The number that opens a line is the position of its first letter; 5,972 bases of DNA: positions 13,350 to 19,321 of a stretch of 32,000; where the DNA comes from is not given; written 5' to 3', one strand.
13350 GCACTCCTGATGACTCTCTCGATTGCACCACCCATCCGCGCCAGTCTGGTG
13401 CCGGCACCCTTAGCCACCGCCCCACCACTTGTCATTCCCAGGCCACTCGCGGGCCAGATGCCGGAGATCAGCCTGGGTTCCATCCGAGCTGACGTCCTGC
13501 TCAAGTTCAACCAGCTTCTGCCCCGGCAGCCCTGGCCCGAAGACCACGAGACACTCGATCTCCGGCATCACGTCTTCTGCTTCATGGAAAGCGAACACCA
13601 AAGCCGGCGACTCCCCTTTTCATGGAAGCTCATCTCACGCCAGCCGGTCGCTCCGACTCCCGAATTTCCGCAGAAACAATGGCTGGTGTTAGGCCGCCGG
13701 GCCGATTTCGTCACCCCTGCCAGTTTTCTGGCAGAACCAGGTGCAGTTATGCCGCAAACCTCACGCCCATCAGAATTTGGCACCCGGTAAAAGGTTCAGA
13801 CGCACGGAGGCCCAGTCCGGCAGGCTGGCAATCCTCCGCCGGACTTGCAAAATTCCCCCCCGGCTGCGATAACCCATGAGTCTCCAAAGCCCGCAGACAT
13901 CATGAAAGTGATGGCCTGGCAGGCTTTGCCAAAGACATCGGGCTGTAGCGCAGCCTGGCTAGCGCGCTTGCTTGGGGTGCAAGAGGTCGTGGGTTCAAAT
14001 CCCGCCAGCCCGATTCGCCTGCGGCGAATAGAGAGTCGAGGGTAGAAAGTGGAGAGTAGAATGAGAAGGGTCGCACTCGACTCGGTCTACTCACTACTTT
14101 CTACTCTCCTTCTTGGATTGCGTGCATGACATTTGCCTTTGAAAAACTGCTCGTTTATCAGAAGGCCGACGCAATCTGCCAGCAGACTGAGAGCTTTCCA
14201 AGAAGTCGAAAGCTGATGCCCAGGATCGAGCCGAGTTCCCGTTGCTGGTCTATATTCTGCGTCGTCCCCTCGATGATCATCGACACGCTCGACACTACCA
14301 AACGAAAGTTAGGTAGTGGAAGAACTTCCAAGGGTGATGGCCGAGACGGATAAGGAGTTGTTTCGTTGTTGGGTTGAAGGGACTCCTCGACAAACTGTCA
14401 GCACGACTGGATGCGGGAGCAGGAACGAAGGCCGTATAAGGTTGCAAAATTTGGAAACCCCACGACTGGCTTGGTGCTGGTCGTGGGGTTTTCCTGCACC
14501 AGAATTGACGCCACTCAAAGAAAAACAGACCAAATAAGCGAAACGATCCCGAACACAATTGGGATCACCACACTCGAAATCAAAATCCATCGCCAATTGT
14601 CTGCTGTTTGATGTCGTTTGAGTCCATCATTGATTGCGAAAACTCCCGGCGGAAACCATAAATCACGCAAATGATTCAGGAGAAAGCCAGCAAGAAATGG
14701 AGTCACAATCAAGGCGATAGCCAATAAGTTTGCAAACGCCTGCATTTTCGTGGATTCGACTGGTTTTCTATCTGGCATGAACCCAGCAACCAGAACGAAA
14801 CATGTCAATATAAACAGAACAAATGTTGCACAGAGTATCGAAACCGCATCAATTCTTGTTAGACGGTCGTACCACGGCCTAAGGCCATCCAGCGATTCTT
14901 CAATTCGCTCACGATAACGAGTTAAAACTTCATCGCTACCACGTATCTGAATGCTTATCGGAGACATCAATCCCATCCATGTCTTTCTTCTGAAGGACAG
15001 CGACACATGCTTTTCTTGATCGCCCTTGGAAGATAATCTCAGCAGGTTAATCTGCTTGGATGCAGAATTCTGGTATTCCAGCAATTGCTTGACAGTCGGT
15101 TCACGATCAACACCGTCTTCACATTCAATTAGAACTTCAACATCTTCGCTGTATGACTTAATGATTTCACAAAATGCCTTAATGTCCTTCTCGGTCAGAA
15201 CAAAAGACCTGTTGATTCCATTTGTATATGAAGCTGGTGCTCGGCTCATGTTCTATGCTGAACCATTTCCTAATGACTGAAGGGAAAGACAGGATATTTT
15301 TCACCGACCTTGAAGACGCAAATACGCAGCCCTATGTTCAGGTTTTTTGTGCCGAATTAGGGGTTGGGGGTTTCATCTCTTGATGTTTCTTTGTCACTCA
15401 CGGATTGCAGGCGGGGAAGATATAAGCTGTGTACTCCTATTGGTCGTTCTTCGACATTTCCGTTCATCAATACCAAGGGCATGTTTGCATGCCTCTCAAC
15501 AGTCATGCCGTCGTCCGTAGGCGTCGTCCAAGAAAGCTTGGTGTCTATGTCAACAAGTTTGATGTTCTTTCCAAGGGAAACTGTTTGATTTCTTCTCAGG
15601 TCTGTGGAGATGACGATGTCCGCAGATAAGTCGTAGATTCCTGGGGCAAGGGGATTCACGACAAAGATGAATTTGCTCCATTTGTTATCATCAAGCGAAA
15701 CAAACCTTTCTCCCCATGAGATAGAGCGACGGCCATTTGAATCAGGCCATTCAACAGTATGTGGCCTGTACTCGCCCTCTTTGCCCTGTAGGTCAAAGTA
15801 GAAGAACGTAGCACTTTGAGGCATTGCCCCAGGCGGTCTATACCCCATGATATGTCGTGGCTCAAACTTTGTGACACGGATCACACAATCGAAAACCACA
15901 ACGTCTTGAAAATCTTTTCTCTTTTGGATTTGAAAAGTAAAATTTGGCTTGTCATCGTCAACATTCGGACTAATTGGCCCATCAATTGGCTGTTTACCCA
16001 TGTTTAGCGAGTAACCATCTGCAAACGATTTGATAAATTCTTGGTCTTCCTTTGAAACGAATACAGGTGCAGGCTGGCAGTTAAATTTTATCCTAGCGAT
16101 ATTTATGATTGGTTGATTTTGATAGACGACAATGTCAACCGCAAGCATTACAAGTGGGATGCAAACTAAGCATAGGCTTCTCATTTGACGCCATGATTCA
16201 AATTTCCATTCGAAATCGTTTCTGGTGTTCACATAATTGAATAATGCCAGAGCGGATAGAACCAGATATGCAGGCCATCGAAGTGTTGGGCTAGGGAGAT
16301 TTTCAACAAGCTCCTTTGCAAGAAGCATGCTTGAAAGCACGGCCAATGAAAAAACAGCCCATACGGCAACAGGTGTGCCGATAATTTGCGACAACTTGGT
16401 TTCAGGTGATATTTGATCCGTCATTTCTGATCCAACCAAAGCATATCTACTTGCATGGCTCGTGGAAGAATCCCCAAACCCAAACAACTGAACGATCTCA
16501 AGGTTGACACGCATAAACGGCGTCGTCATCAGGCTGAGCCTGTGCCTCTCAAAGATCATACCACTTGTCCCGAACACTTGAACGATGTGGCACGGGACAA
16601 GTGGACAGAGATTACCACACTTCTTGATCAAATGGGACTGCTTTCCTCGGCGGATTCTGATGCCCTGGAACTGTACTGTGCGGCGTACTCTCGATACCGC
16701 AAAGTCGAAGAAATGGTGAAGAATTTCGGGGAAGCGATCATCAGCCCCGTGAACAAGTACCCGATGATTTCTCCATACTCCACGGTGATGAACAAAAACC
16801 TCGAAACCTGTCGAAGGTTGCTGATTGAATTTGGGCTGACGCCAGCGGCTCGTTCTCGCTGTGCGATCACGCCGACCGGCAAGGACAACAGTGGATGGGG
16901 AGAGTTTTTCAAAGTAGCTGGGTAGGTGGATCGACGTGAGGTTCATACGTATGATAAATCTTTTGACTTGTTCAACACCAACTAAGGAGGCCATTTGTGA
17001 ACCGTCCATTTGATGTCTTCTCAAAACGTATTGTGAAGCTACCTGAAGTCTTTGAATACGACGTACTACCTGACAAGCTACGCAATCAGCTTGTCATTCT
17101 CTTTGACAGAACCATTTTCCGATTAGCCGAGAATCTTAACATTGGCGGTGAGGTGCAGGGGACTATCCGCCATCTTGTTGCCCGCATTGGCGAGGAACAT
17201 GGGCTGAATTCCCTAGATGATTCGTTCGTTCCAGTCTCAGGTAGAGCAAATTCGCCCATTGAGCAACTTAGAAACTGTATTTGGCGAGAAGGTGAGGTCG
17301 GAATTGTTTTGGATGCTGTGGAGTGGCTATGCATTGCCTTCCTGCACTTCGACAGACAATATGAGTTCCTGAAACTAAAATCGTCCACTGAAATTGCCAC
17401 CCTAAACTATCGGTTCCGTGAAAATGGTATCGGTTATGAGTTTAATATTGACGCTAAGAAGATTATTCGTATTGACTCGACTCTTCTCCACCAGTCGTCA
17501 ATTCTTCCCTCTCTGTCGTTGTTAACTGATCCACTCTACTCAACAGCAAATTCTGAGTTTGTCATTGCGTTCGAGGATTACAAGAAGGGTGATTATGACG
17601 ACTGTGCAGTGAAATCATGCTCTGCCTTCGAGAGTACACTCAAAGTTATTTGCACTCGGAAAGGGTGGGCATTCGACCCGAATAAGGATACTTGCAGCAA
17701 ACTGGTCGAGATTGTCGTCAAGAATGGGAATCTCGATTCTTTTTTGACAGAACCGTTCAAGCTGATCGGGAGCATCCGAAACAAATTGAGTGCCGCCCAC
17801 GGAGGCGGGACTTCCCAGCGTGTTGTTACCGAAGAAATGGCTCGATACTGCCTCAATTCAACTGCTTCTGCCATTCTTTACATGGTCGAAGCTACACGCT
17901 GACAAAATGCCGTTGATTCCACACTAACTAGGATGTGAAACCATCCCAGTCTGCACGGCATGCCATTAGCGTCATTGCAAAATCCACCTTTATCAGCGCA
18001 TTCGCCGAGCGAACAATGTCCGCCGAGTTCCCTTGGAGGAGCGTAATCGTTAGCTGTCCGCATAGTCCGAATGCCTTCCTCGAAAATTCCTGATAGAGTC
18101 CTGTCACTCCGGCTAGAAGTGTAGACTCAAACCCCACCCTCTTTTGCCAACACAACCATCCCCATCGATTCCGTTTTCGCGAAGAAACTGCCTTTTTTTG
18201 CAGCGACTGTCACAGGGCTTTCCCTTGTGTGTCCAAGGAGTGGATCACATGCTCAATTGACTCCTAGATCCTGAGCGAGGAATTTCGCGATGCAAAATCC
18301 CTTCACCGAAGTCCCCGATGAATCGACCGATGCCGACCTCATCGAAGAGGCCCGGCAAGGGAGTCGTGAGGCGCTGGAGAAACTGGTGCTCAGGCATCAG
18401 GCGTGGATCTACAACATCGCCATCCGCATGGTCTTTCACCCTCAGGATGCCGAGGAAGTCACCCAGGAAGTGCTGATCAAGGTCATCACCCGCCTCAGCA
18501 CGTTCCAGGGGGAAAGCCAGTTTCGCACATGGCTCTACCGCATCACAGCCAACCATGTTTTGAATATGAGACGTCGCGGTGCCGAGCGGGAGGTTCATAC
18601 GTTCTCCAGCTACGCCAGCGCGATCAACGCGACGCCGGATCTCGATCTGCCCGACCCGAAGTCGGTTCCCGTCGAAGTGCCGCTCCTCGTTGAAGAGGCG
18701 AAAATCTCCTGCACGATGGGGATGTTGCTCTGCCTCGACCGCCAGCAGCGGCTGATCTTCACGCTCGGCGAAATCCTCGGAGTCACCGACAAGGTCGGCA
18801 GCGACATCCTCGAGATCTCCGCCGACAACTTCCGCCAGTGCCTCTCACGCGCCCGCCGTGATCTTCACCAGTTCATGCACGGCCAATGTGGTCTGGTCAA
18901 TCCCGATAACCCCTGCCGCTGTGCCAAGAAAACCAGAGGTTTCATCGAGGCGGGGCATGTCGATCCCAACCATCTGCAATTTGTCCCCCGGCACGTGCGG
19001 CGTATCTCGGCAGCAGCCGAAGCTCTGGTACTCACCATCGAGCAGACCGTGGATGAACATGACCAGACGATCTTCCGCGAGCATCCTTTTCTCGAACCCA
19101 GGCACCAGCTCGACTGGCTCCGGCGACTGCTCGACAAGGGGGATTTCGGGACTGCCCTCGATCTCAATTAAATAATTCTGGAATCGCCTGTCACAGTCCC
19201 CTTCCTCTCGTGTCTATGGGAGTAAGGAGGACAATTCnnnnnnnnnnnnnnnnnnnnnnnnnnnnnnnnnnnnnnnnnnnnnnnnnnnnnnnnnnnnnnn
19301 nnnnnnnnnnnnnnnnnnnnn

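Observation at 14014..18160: Low-G+C ~4 kb insertion directly 3' of tRNA-Pro(GGG) with an uncharacterised four-gene cargo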

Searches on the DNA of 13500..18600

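Call 72: search_rna_families(source=window, start=13500, end=18600, threshold=evalue, max_evalue=1)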
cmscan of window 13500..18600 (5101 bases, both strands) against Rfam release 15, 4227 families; matches with E-value up to 1: 2.
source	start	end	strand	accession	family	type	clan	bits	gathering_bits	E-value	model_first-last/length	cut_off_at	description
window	13939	14013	+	RF00005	tRNA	Gene; tRNA;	CL00001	64.1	29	1e-12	1-71/71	no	tRNA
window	14039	14107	+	RF03964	mir-H1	Gene; miRNA;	-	26.7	97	0.32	1-85/85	no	mir-H1 microRNA precursor family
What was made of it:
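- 14038..14108 (.): Imperfect 28-nt inverted repeat (hairpin) just inside the left junction; function unknown. No Rfam family (call 72).
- Tried and rejected: Only the tRNA was found (call 72).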

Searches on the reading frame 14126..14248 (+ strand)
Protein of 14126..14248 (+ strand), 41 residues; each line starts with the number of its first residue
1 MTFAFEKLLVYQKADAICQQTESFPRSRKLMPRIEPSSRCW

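Call 106: search_solved_structures(query=window:14126-14248:+, max_evalue=10, show_alignments=2)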
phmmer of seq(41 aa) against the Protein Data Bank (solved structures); distinct sequences matched with E-value up to 10: 1.
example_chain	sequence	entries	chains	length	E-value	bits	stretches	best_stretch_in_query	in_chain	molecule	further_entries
9tlv_A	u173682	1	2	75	1.4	12.8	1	11-34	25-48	Sc-apCC-2-MCL-1-3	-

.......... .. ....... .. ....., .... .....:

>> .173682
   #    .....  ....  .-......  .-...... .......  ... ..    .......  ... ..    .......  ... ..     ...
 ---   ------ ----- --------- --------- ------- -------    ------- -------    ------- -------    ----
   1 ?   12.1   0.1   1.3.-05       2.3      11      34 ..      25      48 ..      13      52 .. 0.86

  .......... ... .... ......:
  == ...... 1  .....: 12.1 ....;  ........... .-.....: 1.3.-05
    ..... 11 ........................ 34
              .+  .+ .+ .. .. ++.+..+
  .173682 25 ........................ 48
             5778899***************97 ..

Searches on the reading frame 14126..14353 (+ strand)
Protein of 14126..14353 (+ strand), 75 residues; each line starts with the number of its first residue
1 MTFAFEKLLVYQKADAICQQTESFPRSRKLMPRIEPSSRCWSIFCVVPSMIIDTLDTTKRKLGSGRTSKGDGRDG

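Call 4: search_protein_families(library=pfam, proteins=[window:14126-14353:+], max_evalue=0.01)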
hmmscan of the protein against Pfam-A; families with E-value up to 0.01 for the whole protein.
window:14126-14353:+ (75 aa): 0 families

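Call 5: search_protein_families(library=padloc, proteins=[window:14126-14353:+], max_evalue=0.1)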
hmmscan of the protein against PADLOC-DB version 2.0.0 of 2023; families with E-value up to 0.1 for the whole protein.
window:14126-14353:+ (75 aa): 0 families

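Call 8: search_protein_families(library=phrogs, proteins=[window:14126-14353:+], max_evalue=0.01)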
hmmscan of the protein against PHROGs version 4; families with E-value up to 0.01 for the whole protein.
window:14126-14353:+ (75 aa): 0 families

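Call 9: search_protein_families(library=ncbifam, proteins=[window:14126-14353:+], max_evalue=0.01)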
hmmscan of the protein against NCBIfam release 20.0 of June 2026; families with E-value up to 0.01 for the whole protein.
window:14126-14353:+ (75 aa): 0 families

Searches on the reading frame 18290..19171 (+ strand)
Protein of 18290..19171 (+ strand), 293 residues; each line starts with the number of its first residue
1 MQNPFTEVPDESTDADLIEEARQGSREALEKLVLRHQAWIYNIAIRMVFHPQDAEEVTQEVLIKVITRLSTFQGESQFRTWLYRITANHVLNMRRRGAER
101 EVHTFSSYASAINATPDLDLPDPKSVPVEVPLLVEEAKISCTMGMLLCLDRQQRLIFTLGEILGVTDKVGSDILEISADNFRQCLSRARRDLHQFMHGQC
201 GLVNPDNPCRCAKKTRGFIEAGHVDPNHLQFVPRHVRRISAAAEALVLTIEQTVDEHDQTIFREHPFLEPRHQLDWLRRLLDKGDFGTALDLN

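Call 4: search_protein_families(library=pfam, proteins=[window:18290-19171:+], max_evalue=0.01)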
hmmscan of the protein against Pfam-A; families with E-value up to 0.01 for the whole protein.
window:18290-19171:+ (293 aa): 3 families
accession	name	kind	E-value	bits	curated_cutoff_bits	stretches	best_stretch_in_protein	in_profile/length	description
PF04542.20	Sigma70_r2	-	1.4e-15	57.3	24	1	32-97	1-68/71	Sigma-70 region 2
PF12645.13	HTH_16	-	0.00084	19.8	22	1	17-73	3-65/65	Helix-turn-helix domain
PF08281.18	Sigma70_r4_2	-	0.0044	17.1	25.7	1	145-192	7-54/54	Sigma-70, region 4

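Call 9: search_protein_families(library=ncbifam, proteins=[window:18290-19171:+], max_evalue=0.01)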
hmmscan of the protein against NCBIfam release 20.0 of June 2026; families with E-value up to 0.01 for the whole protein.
window:18290-19171:+ (293 aa): 81 families (the best 25 are shown)
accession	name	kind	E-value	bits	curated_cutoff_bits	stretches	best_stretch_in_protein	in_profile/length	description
NF004113.0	PRK05602.1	equivalog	5.9e-23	81.6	208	1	9-197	27-202/211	RNA polymerase sigma factor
NF008888.0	PRK11922.1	equivalog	2.4e-21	76.4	204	1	9-203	12-203/231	RNA polymerase sigma factor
NF009166.1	PRK12513.1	equivalog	2.9e-21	76.1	206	1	10-111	5-106/193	RNA polymerase sigma factor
TIGR02937.1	sigma70-ECF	superfamily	9.5e-20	70.9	42.9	1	27-194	1-163/165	sigma-70 family RNA polymerase sigma factor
NF007225.0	PRK09643.1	equivalog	4.2e-19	69.1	190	1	9-196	9-182/204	RNA polymerase sigma factor SigM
NF007216.0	PRK09638.1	equivalog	4.4e-19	68.9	194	1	12-100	3-91/180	RNA polymerase sigma factor SigY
NF006089.0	PRK08241.1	subfamily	7.4e-19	68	240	1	12-194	7-202/343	RNA polymerase subunit sigma-70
NF009171.0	PRK12518.1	equivalog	1.6e-18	67.2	208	1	7-199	7-187/191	RNA polymerase sigma factor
TIGR02939.1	RpoE_Sigma70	equivalog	3e-17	63.3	236.15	1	11-190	4-180/190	RNA polymerase sigma factor RpoE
NF007223.0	PRK09641.1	equivalog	9.4e-17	61.4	209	1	15-103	6-95/187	RNA polymerase sigma factor SigW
NF058625.1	sigma_PG0214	equivalog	6.2e-16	58.6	130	1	28-196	5-161/170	GFO_1088 family ECF-type sigma factor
NF007222.0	PRK09640.1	equivalog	8.2e-16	58.1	194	1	26-97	25-96/188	RNA polymerase sigma factor SigX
NF009176.0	PRK12524.1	equivalog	2.3e-14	53.6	264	1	1-199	1-187/196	RNA polymerase sigma factor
TIGR02960.1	SigX5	hypoth_equivalog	2.5e-14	53.2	264.75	1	26-194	4-188/322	RNA polymerase sigma-70 factor, TIGR02960 family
TIGR02989.1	Sig-70_gvs1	subfamily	3.1e-14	53.2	124.55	1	28-106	2-79/158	RNA polymerase sigma-70 factor, Rhodopirellula/Verrucomicrobium family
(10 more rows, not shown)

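Call 11: find_encoding_contigs(protein=window:18290-19171:+, flank=10000, max_places=10)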
Protein window:18290-19171:+ (293 aa): 4 contigs read that carry it; 4 places shown.
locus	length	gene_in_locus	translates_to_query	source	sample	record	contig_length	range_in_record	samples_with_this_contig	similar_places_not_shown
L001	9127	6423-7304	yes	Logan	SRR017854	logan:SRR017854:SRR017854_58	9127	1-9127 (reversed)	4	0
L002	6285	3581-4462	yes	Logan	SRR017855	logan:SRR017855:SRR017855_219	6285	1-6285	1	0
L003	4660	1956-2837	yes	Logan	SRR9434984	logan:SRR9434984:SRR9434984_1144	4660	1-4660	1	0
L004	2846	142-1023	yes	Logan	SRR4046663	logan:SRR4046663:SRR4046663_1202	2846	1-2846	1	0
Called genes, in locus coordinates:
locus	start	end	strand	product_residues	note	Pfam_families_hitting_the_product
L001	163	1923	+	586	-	PF13231:PMT_2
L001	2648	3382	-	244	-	-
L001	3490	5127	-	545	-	-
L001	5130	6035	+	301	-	PF18863:AbiJ_NTD4, PF14355:Abi_C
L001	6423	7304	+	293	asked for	PF04542:Sigma70_r2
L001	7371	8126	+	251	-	PF00106:adh_short, PF08659:KR, PF23441:SDR, PF13561:adh_short_C2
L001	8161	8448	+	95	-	PF07045:DUF1330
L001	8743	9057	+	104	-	PF13560:HTH_31 (weak)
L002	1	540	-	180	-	?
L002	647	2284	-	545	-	-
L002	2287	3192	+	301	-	PF18863:AbiJ_NTD4, PF14355:Abi_C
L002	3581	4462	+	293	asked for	PF04542:Sigma70_r2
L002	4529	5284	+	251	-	PF00106:adh_short, PF08659:KR, PF23441:SDR, PF13561:adh_short_C2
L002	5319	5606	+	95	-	PF07045:DUF1330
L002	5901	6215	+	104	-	PF13560:HTH_31 (weak)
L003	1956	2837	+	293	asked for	PF04542:Sigma70_r2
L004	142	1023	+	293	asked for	PF04542:Sigma70_r2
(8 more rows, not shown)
